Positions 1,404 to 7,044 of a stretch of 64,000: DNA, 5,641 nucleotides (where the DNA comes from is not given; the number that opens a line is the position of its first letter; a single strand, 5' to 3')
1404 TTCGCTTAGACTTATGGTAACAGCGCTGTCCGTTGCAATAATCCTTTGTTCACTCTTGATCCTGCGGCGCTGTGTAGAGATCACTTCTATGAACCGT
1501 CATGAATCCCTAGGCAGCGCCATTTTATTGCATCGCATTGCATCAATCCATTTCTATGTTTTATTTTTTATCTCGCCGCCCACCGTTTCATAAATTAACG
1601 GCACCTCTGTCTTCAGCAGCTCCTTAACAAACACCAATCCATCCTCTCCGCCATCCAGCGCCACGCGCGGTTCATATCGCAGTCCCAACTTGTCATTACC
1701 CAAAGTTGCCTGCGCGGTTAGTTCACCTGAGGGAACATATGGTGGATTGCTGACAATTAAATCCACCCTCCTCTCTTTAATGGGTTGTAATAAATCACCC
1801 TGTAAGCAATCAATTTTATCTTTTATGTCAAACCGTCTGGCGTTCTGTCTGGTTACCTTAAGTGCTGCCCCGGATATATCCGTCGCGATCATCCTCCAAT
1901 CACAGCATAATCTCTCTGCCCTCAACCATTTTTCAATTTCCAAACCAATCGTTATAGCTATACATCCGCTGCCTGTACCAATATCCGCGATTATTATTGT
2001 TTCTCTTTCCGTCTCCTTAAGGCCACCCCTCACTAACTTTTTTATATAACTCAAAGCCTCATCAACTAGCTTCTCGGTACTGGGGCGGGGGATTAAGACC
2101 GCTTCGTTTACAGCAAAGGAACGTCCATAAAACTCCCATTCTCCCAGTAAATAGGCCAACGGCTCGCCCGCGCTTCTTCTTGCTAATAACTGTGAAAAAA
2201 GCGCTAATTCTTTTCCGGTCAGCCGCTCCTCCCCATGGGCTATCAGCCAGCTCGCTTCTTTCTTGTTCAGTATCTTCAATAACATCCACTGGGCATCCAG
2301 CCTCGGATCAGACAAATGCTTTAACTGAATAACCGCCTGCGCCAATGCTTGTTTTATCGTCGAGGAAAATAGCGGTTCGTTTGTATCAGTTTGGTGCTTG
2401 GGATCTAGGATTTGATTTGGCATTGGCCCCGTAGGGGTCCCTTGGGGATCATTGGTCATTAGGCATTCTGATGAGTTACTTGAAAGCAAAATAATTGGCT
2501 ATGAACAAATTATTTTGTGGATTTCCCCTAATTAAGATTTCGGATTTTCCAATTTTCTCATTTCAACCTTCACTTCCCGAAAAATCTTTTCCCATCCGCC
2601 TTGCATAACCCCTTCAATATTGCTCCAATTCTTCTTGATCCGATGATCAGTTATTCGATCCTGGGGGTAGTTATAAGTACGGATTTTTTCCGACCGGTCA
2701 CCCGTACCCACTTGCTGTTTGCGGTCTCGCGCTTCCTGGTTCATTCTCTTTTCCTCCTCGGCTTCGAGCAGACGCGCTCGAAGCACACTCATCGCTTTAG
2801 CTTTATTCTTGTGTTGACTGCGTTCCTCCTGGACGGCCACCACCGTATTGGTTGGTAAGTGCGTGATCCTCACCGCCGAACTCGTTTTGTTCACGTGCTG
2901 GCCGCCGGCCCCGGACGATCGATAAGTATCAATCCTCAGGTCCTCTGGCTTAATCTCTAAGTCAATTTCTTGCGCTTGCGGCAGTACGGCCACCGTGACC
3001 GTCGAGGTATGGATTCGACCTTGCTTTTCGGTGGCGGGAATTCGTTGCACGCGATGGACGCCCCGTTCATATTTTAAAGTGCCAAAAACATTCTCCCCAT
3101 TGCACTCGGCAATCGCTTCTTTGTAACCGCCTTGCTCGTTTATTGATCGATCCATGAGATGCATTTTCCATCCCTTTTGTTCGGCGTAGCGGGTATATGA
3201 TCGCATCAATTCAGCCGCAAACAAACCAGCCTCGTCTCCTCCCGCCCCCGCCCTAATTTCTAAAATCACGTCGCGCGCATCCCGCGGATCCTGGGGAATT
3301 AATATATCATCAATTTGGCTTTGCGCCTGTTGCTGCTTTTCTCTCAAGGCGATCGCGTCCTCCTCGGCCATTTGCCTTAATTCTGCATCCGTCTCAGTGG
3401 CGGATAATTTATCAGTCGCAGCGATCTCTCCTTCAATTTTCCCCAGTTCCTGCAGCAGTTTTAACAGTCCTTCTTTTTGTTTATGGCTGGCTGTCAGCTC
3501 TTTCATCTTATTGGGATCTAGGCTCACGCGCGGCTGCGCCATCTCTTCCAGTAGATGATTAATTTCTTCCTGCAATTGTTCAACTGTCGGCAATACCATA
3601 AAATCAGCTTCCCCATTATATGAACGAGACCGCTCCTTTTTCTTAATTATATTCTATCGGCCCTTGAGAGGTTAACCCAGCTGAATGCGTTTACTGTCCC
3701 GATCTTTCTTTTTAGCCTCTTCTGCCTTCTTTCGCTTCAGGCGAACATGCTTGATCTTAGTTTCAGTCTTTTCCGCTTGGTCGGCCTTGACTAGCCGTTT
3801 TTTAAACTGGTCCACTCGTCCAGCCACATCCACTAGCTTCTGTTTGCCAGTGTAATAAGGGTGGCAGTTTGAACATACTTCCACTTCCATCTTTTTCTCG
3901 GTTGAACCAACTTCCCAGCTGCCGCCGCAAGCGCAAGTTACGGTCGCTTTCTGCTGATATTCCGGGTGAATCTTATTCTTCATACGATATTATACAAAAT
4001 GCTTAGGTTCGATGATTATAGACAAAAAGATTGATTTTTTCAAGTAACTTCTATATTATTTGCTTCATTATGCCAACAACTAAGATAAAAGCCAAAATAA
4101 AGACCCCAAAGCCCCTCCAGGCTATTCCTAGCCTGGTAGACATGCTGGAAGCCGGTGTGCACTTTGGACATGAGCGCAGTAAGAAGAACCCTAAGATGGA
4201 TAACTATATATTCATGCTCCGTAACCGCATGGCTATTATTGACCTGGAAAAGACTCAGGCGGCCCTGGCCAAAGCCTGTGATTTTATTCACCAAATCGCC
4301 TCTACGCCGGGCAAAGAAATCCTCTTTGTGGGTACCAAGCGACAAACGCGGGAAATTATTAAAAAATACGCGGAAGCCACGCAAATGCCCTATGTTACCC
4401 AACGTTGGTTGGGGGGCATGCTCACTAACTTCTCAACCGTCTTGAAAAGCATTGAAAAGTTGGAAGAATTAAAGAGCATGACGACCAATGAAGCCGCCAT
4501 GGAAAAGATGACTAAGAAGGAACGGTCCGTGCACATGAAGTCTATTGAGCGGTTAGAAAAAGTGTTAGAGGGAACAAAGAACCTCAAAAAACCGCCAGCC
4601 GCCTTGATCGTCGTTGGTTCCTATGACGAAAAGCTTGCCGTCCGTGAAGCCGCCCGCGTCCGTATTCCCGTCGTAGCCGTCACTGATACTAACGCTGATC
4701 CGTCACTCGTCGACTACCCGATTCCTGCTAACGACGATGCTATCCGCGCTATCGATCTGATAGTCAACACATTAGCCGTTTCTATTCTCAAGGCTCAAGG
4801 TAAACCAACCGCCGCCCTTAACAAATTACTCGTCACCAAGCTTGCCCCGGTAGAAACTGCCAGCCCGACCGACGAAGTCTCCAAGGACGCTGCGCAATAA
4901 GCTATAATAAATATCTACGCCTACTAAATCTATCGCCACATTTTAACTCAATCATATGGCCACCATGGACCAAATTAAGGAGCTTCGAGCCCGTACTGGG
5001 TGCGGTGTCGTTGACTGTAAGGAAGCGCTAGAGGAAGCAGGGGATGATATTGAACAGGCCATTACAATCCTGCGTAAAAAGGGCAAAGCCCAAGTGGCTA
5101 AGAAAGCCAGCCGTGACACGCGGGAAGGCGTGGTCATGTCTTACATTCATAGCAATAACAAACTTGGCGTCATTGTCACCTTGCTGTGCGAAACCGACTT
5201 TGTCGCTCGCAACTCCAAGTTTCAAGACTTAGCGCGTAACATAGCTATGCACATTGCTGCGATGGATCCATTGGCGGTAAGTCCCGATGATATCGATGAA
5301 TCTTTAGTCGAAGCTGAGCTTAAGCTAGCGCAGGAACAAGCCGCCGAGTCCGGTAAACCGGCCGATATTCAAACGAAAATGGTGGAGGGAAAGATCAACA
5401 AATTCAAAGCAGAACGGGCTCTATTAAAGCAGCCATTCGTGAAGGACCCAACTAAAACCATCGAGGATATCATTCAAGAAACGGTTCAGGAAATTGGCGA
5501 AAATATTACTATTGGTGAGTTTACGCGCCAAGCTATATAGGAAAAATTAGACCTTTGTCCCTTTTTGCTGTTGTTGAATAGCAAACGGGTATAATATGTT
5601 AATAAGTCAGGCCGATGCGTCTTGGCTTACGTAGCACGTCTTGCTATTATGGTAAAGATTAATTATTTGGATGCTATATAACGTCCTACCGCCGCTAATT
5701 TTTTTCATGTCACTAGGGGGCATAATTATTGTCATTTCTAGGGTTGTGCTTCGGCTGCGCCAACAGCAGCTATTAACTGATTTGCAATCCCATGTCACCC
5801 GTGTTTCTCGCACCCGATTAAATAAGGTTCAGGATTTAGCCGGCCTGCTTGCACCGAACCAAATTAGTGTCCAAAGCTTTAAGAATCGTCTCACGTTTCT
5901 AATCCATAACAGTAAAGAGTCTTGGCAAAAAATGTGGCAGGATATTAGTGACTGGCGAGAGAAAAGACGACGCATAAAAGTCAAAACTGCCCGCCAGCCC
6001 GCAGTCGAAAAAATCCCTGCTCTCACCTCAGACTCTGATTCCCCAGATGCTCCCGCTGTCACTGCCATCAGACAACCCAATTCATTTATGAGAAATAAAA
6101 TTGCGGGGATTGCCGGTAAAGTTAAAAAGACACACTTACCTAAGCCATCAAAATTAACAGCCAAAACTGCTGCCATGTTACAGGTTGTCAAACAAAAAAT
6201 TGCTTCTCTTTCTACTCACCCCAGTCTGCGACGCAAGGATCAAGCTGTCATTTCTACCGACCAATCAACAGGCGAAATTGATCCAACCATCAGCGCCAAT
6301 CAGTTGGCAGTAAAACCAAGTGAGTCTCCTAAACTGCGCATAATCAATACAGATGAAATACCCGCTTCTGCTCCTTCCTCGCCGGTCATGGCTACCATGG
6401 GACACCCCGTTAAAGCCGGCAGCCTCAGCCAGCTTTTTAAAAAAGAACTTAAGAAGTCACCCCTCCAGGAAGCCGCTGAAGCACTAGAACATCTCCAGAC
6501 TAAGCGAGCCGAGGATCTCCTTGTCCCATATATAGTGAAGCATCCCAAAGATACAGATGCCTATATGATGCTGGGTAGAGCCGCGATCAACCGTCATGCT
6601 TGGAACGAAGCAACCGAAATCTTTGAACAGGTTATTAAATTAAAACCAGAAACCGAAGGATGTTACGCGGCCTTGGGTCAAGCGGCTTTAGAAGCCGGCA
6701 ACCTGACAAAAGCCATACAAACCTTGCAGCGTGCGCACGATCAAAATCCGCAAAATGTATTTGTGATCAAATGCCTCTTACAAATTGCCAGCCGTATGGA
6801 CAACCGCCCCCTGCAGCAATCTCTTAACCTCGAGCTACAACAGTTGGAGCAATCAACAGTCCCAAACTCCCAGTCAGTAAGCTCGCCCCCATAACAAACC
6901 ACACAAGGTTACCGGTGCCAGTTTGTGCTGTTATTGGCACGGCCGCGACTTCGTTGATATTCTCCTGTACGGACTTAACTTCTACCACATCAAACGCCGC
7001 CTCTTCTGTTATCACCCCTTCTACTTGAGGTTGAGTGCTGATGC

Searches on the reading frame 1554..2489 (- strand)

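Call 14: search_protein_families(library=pfam, proteins=[window:1554-2489:-])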
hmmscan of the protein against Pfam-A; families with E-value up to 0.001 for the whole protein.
window:1554-2489:- (311 aa): 7 families
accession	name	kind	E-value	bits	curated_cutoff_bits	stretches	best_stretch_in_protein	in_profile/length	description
PF17827.6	PrmC_N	-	3.7e-16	59.9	23.4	1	47-116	1-71/71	PrmC N-terminal domain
PF05175.20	MTS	-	7.5e-10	39.1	23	1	166-257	34-114/170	Methyltransferase small domain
PF01170.24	UPF0020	-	7.4e-07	29.5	22.3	1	174-252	39-132/197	RMKL-like, methyltransferase domain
PF06325.19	PrmA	-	6.1e-06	26.4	22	1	160-248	158-233/296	Ribosomal protein L11 methyltransferase (PrmA)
PF12847.13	Methyltransf_18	-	0.00015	22.3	27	1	166-246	17-87/151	Methyltransferase domain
PF13649.12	Methyltransf_25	-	0.00046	21.3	27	0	168-248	2-71/97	Methyltransferase domain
PF09445.16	Methyltransf_15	-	0.00049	20.1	22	1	199-250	24-80/165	RNA cap guanine-N2 methyltransferase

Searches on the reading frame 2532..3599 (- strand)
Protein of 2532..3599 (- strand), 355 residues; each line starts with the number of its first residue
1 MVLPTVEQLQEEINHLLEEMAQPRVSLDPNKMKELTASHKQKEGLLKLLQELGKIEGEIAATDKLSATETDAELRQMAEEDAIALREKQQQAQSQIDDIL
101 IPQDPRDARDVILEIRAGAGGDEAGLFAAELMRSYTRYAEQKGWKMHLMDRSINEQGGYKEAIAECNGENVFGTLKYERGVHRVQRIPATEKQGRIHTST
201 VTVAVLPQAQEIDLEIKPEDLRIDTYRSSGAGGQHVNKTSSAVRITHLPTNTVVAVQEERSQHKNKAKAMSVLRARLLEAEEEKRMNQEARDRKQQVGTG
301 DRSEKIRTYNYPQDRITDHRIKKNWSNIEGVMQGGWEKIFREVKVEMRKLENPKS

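Call 14: search_protein_families(library=pfam, proteins=[window:2532-3599:-])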
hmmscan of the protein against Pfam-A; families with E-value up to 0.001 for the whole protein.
window:2532-3599:- (355 aa): 2 families
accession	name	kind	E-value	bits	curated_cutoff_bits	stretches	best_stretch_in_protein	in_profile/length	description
PF03462.23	PCRF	-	5.4e-64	216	24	1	9-203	1-194/194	PCRF domain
PF00472.26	RF-1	-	1.8e-44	150.8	35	1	211-320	2-116/116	RF-1 domain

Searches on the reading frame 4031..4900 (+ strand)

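Call 14: search_protein_families(library=pfam, proteins=[window:4031-4900:+])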
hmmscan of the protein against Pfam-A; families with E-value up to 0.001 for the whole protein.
window:4031-4900:+ (289 aa): 1 family
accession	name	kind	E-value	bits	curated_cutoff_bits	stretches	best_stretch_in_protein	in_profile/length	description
PF00318.25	Ribosomal_S2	-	3.4e-81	272.1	26.1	1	38-254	1-215/216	Ribosomal protein S2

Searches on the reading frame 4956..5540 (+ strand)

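Call 14: search_protein_families(library=pfam, proteins=[window:4956-5540:+])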
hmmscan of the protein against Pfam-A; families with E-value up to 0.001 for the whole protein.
window:4956-5540:+ (194 aa): 2 families
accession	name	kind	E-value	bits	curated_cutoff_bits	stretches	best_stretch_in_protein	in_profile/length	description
PF00889.24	EF_TS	-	1.7e-36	126.2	27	1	31-181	55-195/204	Elongation factor TS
PF25025.1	EF-Ts_N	-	1.6e-05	25.2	33.2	1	5-45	15-56/60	Elongation factor Ts, mitochondrial, N-terminal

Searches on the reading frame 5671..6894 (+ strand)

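Call 14: search_protein_families(library=pfam, proteins=[window:5671-6894:+])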
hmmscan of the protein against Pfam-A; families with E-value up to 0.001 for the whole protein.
window:5671-6894:+ (407 aa): 12 families
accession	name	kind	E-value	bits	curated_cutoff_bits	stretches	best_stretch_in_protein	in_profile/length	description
PF14559.12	TPR_19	-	3.4e-09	37.3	25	1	310-361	6-57/68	Tetratricopeptide repeat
PF07719.23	TPR_2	-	5.6e-09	35.9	27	0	332-362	4-34/34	Tetratricopeptide repeat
PF13428.12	TPR_14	-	2.1e-08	34.5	23.5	1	331-371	3-43/44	Tetratricopeptide repeat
PF23914.1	TPR_CcmH_CycH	-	1.4e-07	31.9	42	1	288-369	43-127/158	Cytochrome c-type biogenesis protein H TPR domain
PF13432.12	TPR_16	-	2.6e-07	31.4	32.7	1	300-362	2-64/65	Tetratricopeptide repeat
PF00515.34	TPR_1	-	1.2e-06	28.5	27.8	0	332-362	4-34/34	Tetratricopeptide repeat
PF13174.12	TPR_6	-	7.4e-06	26.7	26.3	0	335-361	6-32/33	Tetratricopeptide repeat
PF13181.12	TPR_8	-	3.2e-05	24.2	25.7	0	331-361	3-33/34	Tetratricopeptide repeat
PF12895.13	ANAPC3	-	8e-05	23.3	27.2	1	287-354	15-81/82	Anaphase-promoting complex, cyclosome, subunit 3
PF13414.12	TPR_11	-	0.00015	21.9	26.8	0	336-363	1-28/42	TPR repeat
PF13371.12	TPR_9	-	0.00039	20.8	35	1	302-362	2-62/73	Tetratricopeptide repeat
PF13431.12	TPR_17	-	0.00058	20.4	24.4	0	318-350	2-34/34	Tetratricopeptide repeat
